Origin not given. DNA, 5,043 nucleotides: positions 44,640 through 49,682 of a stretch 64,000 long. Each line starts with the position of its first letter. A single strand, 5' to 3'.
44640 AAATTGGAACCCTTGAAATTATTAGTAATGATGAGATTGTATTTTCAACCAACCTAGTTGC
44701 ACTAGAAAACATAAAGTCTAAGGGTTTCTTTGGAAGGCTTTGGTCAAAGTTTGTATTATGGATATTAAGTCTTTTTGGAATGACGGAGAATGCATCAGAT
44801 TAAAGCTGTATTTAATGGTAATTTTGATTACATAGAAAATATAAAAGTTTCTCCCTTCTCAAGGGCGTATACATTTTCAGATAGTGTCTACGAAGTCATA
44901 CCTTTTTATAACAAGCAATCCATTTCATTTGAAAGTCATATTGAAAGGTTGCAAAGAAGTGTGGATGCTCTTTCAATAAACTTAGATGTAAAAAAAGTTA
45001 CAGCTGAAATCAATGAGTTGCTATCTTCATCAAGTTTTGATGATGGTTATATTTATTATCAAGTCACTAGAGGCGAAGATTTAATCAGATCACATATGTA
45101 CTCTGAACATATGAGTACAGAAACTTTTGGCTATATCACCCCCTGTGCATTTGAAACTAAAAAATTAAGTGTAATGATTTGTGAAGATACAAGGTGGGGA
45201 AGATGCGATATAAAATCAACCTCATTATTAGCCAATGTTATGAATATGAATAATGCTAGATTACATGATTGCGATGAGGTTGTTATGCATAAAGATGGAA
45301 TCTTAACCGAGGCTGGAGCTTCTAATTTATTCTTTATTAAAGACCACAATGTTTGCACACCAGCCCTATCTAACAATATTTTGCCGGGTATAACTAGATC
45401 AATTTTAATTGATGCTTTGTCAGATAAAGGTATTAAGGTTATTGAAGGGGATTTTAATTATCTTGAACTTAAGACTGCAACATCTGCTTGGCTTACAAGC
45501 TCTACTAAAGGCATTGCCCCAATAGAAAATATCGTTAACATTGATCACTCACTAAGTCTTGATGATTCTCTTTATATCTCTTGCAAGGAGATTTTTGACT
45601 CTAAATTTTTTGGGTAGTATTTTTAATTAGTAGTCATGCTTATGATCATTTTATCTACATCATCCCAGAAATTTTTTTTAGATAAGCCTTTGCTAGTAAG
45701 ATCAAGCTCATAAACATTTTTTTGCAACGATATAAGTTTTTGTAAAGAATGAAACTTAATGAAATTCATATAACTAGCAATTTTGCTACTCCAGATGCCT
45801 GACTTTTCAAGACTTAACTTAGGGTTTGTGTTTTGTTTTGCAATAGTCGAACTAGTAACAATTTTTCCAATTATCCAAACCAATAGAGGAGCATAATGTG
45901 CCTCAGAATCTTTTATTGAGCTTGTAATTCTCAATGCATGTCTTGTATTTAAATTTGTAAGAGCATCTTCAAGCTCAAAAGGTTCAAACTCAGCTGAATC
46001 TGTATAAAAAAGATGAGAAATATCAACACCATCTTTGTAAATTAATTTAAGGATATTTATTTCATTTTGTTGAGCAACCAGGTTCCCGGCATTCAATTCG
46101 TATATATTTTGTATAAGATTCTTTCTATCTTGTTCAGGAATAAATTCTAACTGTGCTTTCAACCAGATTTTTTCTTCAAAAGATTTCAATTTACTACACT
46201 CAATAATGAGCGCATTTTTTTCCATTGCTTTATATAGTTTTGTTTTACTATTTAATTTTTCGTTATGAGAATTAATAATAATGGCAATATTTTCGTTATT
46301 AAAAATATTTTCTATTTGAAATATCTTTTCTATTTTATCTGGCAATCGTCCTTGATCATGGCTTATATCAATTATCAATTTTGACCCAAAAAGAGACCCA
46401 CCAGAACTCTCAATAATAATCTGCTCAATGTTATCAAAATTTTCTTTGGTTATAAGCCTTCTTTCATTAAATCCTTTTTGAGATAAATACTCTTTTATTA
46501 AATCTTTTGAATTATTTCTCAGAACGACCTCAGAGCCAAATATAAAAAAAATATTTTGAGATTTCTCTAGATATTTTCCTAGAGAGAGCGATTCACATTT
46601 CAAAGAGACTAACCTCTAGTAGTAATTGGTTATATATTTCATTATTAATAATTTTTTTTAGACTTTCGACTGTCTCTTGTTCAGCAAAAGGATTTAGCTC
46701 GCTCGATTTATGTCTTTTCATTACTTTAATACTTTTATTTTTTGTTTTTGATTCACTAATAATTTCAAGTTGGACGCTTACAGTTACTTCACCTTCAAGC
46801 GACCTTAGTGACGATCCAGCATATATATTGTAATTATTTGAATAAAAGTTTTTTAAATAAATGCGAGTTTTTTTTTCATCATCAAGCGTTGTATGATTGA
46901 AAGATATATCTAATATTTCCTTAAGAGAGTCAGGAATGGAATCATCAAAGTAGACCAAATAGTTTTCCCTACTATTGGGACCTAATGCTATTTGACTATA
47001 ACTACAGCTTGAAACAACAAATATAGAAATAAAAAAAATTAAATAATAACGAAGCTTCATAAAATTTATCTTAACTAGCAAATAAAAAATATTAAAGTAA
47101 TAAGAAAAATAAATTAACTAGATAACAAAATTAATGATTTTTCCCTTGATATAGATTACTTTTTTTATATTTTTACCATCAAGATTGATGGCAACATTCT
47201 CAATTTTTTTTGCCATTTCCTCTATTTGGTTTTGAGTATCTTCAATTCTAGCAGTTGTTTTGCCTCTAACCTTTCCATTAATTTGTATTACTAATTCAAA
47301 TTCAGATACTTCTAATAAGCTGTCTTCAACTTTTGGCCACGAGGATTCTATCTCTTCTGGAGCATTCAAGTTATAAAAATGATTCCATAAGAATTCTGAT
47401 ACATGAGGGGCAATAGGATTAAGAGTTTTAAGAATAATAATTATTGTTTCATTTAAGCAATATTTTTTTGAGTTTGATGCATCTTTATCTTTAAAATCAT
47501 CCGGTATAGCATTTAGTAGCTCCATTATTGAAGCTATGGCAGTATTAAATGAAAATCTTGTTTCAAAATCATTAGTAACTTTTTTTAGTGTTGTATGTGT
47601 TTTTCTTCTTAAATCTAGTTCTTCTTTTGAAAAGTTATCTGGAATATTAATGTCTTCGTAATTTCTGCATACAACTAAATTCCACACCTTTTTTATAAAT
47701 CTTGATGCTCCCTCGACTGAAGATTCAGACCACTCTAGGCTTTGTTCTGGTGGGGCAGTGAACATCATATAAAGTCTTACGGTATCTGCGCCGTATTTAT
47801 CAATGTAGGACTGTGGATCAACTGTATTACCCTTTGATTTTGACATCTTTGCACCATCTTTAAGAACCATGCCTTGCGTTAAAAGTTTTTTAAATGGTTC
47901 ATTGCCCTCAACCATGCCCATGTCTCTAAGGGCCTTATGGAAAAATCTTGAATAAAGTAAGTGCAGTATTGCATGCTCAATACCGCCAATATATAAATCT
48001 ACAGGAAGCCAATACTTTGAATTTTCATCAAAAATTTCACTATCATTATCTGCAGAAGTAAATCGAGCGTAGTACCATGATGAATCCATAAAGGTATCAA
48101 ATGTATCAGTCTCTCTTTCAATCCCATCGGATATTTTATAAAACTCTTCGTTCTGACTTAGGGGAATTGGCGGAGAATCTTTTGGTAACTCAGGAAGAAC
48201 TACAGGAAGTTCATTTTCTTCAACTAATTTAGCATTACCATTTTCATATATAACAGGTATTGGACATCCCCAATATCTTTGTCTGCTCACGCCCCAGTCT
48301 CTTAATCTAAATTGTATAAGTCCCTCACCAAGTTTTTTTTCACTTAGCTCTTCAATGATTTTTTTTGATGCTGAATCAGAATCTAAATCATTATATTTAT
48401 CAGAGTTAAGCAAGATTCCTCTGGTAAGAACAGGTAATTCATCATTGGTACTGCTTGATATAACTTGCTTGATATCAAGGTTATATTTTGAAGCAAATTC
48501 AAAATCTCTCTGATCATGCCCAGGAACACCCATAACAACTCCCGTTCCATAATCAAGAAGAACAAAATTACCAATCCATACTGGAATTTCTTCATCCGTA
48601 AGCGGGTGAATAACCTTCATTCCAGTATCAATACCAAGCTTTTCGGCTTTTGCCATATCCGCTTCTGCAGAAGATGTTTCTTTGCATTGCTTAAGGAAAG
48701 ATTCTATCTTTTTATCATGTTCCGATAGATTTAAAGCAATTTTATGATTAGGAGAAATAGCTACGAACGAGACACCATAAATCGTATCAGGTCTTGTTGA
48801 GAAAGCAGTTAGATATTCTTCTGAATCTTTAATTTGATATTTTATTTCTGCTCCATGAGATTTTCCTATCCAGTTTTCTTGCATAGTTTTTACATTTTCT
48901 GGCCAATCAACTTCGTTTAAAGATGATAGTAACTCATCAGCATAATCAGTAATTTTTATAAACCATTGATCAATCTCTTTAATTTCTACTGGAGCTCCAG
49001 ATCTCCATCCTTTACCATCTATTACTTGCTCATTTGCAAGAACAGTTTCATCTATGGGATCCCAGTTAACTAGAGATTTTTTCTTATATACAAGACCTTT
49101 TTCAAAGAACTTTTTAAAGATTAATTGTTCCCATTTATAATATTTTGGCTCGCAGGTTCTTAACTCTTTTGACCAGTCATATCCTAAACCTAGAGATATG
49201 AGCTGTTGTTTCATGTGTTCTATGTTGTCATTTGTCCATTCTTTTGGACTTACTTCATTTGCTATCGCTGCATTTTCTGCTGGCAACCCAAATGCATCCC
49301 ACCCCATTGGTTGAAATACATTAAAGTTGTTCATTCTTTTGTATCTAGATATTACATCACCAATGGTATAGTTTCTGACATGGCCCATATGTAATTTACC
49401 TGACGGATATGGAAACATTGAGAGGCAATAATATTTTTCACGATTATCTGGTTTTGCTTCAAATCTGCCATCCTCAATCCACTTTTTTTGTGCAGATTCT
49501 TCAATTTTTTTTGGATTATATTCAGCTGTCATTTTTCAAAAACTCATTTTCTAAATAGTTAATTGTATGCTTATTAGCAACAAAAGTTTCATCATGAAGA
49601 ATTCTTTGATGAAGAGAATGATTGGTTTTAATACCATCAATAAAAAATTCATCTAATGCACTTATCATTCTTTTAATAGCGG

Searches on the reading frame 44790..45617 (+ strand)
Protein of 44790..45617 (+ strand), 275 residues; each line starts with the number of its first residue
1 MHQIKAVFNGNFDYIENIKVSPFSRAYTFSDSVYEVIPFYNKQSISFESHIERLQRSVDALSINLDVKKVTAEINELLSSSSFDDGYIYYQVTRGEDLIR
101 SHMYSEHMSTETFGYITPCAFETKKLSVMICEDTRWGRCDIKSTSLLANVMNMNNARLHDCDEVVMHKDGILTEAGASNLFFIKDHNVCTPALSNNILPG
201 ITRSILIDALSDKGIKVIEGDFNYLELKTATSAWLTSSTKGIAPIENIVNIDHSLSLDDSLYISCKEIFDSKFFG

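Call 13: search_protein_families(library=pfam, proteins=[window:44790-45617:+], max_evalue=0.0001)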
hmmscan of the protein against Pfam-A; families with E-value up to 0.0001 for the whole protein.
window:44790-45617:+ (275 aa): 1 family
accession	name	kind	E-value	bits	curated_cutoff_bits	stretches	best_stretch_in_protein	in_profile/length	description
PF01063.24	Aminotran_4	-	2.4e-45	155.6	28.5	1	33-248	2-223/223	Amino-transferase class IV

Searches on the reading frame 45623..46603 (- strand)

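Call 13: search_protein_families(library=pfam, proteins=[window:45623-46603:-], max_evalue=0.0001)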
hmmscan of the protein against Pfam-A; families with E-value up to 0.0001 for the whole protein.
window:45623-46603:- (326 aa): 1 family
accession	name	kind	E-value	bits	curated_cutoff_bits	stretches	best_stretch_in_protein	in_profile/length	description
PF06144.19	DNA_pol3_delta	-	1.4e-06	28.8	21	1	20-136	2-123/124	DNA polymerase III, delta subunit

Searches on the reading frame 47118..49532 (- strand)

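Call 13: search_protein_families(library=pfam, proteins=[window:47118-49532:-], max_evalue=0.0001)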
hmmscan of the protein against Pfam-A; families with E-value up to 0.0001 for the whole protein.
window:47118-49532:- (804 aa): 5 families
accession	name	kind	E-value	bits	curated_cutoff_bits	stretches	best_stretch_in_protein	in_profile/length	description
PF13603.12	tRNA-synt_1_2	-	9e-69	231.1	25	1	219-396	1-184/185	Leucyl-tRNA synthetase, editing domain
PF00133.28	tRNA-synt_1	-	2.5e-60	204.8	22.7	2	15-223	3-226/414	tRNA synthetases class I (I, L, M and V)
PF09334.17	tRNA-synt_1g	-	4e-36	125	20.1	2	38-170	5-135/391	tRNA synthetases class I (M)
PF08264.19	Anticodon_1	-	2.1e-19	70.3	25.1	1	641-760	4-137/148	Anticodon-binding domain of tRNA ligase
PF01406.26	tRNA-synt_1e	-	3.6e-08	33.6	27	1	542-609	233-299/301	tRNA synthetases class I (C) catalytic domain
